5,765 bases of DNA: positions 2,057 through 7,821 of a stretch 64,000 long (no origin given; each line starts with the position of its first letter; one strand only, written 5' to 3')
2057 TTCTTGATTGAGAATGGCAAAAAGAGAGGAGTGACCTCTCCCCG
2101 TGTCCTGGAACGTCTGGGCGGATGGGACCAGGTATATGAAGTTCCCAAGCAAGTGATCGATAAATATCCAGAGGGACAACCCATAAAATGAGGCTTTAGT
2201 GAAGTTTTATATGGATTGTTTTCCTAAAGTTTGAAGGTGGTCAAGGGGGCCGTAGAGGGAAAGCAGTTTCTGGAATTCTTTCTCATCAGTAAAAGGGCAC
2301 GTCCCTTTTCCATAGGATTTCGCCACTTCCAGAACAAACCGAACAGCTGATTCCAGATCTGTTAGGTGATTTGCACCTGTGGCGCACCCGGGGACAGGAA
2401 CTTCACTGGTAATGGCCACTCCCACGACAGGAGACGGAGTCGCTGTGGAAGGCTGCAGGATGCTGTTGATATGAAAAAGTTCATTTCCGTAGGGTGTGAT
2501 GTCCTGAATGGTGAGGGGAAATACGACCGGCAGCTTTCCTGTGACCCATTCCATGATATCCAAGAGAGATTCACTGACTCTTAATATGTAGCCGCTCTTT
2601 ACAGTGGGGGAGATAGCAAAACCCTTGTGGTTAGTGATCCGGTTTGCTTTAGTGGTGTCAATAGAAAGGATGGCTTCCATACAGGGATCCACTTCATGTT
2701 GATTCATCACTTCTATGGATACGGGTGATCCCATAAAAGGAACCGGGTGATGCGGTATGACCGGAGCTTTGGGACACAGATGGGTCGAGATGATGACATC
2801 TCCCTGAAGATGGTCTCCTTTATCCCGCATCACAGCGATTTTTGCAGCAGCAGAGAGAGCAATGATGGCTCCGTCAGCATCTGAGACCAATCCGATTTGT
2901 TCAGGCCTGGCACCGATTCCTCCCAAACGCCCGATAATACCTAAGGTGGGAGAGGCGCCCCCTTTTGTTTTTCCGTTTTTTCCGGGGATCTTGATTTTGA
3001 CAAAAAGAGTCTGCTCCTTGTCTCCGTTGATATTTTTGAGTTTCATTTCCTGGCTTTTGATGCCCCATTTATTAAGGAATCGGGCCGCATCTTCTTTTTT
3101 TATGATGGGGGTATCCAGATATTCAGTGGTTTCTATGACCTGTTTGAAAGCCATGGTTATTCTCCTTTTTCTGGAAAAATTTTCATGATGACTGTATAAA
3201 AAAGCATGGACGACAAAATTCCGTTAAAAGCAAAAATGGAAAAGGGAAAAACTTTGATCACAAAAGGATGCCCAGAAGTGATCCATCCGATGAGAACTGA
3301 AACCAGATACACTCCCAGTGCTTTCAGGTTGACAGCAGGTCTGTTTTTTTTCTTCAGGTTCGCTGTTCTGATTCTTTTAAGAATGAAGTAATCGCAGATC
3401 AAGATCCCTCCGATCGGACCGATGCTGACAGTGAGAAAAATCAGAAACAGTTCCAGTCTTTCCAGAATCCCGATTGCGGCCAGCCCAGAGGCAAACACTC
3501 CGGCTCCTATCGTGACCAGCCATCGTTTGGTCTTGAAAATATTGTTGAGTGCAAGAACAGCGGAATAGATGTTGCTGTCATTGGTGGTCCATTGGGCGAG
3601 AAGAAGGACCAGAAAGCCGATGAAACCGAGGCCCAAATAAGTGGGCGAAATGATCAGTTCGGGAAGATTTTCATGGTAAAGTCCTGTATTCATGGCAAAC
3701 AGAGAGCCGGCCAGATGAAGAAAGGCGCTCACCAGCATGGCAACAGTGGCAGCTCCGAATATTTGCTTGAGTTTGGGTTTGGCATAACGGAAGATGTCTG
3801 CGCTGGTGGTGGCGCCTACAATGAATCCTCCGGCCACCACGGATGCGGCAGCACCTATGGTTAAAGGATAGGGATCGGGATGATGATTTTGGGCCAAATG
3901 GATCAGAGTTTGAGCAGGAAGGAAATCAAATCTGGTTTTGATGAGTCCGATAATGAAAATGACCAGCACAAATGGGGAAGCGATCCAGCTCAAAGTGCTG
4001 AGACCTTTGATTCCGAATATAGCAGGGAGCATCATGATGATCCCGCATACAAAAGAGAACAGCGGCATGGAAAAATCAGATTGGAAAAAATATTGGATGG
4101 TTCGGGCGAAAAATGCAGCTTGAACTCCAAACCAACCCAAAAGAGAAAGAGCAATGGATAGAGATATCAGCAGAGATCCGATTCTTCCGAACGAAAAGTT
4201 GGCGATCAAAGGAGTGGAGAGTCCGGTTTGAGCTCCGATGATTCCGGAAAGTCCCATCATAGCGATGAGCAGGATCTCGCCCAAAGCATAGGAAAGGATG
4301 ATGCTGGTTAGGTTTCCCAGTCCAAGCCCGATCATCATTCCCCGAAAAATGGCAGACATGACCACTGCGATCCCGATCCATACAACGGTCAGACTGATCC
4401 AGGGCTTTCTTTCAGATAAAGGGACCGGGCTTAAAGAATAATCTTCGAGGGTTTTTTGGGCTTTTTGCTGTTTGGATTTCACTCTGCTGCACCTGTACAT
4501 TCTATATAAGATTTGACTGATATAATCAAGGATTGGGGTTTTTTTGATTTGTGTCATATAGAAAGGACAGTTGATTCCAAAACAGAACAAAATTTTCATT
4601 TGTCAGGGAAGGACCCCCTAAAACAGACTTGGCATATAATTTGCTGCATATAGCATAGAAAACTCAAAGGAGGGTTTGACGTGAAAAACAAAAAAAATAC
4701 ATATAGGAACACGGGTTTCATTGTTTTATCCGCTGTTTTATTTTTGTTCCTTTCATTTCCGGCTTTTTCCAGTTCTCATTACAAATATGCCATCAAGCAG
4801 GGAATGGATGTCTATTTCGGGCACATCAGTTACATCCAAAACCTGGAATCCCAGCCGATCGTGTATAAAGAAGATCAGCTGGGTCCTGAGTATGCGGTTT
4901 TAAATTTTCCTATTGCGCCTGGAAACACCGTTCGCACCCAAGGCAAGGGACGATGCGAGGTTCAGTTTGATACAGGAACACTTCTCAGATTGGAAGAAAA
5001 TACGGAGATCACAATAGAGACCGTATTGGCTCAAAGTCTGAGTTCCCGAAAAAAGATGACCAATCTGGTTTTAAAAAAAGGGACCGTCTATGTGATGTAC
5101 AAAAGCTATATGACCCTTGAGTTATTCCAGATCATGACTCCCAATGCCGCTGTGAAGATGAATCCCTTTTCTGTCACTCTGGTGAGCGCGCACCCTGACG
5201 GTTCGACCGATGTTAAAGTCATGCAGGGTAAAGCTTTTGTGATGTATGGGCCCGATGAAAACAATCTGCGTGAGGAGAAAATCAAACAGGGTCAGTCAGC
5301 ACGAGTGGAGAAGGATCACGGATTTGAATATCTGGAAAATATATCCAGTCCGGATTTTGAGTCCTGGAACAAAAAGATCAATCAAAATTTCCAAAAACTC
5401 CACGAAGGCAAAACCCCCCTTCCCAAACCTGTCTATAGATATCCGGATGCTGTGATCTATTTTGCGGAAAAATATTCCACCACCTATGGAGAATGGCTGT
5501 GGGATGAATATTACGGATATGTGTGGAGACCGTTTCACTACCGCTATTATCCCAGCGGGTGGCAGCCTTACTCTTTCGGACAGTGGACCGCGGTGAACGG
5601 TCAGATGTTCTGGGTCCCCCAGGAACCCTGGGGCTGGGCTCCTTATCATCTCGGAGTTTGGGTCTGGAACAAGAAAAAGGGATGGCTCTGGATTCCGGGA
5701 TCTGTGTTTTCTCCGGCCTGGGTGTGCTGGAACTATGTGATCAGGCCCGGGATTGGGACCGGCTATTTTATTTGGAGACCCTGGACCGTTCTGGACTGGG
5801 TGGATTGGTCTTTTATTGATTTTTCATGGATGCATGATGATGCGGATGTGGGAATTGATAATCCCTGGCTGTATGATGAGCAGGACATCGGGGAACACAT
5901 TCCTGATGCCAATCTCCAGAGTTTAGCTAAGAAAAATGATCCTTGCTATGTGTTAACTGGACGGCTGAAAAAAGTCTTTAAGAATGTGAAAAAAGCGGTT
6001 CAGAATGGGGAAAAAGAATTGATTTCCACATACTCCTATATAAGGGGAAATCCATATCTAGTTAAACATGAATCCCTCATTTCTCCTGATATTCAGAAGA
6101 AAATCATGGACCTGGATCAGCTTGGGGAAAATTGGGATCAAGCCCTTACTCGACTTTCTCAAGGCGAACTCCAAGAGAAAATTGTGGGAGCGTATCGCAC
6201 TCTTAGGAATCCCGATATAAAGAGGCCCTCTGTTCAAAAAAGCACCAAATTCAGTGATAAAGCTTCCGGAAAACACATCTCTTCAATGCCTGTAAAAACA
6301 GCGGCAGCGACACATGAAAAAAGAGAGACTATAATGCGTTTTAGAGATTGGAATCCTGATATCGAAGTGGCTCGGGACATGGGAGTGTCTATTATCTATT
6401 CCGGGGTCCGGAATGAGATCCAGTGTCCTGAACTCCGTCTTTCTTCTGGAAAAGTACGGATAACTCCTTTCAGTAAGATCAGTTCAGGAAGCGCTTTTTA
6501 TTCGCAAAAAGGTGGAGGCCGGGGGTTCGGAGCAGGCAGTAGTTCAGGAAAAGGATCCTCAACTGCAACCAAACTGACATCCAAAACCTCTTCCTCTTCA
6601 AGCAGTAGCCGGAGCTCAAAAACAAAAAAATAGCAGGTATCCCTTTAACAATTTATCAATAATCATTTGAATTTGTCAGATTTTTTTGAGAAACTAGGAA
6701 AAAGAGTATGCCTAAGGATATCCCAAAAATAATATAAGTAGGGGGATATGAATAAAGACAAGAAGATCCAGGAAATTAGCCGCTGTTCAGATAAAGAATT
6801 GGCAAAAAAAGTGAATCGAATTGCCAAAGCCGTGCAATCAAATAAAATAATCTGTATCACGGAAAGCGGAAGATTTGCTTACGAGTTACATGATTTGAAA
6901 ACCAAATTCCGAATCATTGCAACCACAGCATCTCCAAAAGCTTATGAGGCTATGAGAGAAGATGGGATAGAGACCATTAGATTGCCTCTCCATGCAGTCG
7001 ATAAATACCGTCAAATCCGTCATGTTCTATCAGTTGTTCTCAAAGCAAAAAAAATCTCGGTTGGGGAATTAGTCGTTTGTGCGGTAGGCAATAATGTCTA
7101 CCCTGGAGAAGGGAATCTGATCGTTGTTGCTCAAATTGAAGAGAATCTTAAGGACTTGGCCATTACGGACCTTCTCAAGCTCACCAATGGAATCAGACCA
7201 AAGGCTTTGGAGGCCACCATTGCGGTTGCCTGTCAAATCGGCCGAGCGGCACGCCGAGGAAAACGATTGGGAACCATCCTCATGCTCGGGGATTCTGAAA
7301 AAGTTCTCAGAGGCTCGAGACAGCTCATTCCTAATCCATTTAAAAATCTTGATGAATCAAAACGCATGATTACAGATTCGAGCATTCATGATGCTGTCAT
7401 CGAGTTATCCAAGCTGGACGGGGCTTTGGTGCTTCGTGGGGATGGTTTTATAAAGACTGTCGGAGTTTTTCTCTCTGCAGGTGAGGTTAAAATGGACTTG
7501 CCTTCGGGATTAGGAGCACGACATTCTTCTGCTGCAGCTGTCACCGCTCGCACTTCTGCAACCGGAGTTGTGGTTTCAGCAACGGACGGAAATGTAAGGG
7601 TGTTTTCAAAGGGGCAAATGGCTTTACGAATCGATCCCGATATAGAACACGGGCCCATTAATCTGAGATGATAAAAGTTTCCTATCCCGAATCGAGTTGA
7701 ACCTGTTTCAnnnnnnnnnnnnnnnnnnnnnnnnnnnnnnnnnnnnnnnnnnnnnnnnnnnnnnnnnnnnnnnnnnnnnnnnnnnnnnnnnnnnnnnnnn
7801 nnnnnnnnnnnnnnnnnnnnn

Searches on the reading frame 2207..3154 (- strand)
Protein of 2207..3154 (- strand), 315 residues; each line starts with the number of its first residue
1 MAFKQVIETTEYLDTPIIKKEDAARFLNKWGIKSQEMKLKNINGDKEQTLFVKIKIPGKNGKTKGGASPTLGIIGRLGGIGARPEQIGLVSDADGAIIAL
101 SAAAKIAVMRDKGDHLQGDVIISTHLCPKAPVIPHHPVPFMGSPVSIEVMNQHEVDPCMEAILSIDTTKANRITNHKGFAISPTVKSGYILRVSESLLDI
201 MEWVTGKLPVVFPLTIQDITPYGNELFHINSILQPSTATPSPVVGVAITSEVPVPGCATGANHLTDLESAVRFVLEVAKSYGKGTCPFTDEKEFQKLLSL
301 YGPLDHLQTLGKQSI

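Call 67: search_protein_families(library=pfam, proteins=[window:2207-3154:-], max_evalue=0.00001)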
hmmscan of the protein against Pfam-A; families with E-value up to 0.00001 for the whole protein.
window:2207-3154:- (315 aa): 1 family
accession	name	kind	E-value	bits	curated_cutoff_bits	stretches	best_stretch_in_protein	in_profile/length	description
PF06675.16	DUF1177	-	2.2e-133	443.7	25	1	41-310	2-271/272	Protein of unknown function (DUF1177)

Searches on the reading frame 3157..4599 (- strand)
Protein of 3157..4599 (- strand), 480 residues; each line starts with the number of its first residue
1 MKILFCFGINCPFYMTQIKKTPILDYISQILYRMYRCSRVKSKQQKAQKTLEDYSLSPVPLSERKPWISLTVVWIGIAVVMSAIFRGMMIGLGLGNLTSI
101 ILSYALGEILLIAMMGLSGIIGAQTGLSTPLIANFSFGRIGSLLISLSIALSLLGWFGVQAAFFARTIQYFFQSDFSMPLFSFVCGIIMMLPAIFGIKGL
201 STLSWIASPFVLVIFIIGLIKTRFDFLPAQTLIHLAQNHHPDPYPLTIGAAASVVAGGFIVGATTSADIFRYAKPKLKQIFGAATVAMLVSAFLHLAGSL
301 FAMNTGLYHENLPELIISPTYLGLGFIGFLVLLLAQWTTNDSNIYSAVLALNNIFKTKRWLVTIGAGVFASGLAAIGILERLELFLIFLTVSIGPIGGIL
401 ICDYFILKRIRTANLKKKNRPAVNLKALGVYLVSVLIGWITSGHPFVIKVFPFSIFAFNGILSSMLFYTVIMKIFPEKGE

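Call 67: search_protein_families(library=pfam, proteins=[window:3157-4599:-], max_evalue=0.00001)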
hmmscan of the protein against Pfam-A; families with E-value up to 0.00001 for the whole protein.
window:3157-4599:- (480 aa): 1 family
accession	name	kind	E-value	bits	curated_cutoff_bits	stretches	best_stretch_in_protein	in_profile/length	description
PF02133.21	Transp_cyt_pur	-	6.1e-19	68.6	23.5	1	58-452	1-427/440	Permease for cytosine/purines, uracil, thiamine, allantoin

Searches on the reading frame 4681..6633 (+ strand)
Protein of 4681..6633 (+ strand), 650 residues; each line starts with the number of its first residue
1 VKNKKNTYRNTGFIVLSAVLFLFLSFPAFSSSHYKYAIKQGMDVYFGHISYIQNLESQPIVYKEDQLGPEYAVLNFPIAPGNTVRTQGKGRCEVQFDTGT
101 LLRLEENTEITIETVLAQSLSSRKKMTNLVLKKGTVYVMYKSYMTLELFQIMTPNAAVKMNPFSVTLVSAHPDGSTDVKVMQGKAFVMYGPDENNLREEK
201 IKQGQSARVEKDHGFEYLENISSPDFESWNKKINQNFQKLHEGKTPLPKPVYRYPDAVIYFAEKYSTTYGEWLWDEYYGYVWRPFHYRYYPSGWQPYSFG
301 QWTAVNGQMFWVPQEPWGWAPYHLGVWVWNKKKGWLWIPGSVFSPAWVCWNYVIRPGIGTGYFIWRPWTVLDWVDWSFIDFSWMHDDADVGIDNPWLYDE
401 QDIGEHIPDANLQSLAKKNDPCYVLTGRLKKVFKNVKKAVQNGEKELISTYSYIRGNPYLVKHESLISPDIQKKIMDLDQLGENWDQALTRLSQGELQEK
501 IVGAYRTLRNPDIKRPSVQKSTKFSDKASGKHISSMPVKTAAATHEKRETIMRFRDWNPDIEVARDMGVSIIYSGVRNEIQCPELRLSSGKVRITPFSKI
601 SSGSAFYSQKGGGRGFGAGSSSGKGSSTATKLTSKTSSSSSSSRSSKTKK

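Call 10: search_protein_families(library=pfam, proteins=[window:4681-6633:+], max_evalue=0.00001)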
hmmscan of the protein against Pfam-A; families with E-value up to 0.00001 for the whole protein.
window:4681-6633:+ (650 aa): 2 families
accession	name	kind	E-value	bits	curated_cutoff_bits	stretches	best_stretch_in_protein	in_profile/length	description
PF20245.3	DUF6600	-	4.2e-17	62.6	27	1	268-353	6-89/102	Family of unknown function (DUF6600)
PF04773.18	FecR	-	5.4e-09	36.8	24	1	83-185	2-96/97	FecR protein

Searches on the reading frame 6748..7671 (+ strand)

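Call 10: search_protein_families(library=pfam, proteins=[window:6748-7671:+], max_evalue=0.00001)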
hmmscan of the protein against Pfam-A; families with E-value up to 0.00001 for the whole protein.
window:6748-7671:+ (307 aa): 2 families
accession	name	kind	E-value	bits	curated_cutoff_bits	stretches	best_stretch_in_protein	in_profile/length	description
PF02457.21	DAC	-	5.3e-16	58.7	27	1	168-290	6-118/119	DisA bacterial checkpoint controller nucleotide-binding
PF02887.21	PK_C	-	2.3e-09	37.8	28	1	18-127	3-113/114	Pyruvate kinase, alpha/beta domain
